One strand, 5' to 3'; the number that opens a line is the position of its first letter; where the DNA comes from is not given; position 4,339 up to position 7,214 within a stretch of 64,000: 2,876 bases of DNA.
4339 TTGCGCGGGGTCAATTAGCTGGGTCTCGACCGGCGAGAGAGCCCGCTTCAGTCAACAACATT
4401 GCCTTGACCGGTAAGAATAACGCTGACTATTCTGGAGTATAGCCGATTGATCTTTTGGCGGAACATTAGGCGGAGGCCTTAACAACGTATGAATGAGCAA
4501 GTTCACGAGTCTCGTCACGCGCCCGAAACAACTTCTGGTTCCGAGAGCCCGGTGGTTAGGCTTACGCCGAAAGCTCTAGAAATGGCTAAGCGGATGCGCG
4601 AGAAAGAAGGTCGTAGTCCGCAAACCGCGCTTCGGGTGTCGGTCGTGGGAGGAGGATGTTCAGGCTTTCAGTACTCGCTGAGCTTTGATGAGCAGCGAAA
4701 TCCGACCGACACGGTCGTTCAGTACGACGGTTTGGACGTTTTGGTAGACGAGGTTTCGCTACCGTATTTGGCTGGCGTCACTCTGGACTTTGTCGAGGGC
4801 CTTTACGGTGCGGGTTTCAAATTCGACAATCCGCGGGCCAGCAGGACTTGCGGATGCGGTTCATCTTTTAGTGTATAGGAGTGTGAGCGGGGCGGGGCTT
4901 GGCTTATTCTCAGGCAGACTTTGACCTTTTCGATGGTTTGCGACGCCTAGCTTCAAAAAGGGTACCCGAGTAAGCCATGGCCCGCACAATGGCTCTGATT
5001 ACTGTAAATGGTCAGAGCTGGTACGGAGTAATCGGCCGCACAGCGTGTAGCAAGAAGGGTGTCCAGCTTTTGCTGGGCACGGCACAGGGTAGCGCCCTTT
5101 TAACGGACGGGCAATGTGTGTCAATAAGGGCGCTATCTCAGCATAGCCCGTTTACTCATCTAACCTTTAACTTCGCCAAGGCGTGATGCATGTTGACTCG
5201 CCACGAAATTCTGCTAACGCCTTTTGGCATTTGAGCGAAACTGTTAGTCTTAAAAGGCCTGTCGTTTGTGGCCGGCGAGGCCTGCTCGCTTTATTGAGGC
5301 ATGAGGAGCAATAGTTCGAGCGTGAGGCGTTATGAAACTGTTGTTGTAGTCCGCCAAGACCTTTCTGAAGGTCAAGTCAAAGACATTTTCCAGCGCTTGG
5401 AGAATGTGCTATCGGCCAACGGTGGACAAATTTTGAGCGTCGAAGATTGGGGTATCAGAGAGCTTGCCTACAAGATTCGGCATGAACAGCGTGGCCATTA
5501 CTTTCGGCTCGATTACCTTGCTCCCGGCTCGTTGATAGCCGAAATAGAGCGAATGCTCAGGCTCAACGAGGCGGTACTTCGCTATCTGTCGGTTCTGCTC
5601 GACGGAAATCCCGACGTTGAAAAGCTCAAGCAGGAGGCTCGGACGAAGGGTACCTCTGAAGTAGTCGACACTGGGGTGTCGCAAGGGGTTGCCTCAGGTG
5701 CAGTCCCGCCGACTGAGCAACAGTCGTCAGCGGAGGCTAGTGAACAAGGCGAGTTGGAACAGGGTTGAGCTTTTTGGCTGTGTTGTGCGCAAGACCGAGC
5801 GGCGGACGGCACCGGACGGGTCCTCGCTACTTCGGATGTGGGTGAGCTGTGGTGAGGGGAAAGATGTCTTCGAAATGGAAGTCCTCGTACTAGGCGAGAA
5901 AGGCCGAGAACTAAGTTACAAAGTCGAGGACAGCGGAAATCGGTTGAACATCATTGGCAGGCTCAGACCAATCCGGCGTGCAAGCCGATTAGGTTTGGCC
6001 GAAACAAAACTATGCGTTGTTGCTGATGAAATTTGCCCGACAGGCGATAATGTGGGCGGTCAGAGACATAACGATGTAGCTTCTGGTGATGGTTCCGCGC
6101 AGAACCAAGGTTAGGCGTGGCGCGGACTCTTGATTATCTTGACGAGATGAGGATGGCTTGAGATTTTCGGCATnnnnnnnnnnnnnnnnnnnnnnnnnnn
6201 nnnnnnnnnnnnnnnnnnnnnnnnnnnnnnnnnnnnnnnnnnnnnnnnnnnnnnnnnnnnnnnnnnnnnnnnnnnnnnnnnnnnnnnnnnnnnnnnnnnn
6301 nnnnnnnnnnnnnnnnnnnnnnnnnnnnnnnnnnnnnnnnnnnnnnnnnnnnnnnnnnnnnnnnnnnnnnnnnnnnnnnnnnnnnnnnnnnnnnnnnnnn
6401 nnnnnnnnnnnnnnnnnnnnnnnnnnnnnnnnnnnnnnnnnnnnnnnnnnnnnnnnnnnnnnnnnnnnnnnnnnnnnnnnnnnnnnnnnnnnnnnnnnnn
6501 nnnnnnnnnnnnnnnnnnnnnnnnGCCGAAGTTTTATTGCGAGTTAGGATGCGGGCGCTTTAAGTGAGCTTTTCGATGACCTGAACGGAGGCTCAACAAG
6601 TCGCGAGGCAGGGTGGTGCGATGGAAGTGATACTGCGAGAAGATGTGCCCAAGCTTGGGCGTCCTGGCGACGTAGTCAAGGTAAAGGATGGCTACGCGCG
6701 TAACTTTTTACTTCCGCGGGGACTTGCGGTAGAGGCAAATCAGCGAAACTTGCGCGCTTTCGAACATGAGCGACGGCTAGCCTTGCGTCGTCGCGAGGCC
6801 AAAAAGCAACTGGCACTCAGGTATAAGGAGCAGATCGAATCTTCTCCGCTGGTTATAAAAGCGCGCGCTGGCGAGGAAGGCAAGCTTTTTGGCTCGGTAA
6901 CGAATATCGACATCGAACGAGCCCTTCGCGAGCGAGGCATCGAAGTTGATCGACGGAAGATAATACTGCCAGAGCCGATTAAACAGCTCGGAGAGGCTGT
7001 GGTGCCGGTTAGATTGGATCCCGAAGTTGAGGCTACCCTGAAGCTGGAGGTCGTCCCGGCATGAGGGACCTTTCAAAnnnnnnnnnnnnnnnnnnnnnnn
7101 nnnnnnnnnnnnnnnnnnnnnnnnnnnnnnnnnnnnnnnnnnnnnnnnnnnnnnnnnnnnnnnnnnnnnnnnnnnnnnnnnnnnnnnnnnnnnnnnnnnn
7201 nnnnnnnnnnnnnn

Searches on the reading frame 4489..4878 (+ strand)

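Call 76: search_protein_families(library=pfam, proteins=[window:4489-4878:+], max_evalue=0.00001)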
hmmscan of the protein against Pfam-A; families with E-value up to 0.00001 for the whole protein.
window:4489-4878:+ (129 aa): 1 family
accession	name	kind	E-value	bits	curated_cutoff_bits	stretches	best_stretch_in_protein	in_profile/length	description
PF01521.26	Fe-S_biosyn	-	3.8e-20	72.6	26.3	1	23-124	3-109/110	Iron-sulphur cluster biosynthesis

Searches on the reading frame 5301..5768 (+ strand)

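Call 76: search_protein_families(library=pfam, proteins=[window:5301-5768:+], max_evalue=0.00001)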
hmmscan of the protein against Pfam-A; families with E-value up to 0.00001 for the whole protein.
window:5301-5768:+ (155 aa): 1 family
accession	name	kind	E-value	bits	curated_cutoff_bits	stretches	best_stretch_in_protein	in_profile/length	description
PF01250.22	Ribosomal_S6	-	5.8e-29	100.5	27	1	10-98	1-89/90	Ribosomal protein S6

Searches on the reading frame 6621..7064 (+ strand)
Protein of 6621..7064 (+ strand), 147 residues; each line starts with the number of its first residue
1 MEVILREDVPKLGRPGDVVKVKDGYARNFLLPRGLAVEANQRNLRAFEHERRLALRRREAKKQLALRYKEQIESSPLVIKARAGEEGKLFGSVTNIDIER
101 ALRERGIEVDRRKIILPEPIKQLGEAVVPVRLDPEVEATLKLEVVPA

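Call 76: search_protein_families(library=pfam, proteins=[window:6621-7064:+], max_evalue=0.00001)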
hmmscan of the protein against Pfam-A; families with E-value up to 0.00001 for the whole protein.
window:6621-7064:+ (147 aa): 2 families
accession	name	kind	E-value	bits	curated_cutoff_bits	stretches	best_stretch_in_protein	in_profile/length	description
PF03948.19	Ribosomal_L9_C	-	2.8e-27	95.4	23.2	1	66-145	4-85/86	Ribosomal protein L9, C-terminal domain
PF01281.25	Ribosomal_L9_N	-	8e-26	89.8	20.7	1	1-47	1-47/47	Ribosomal protein L9, N-terminal domain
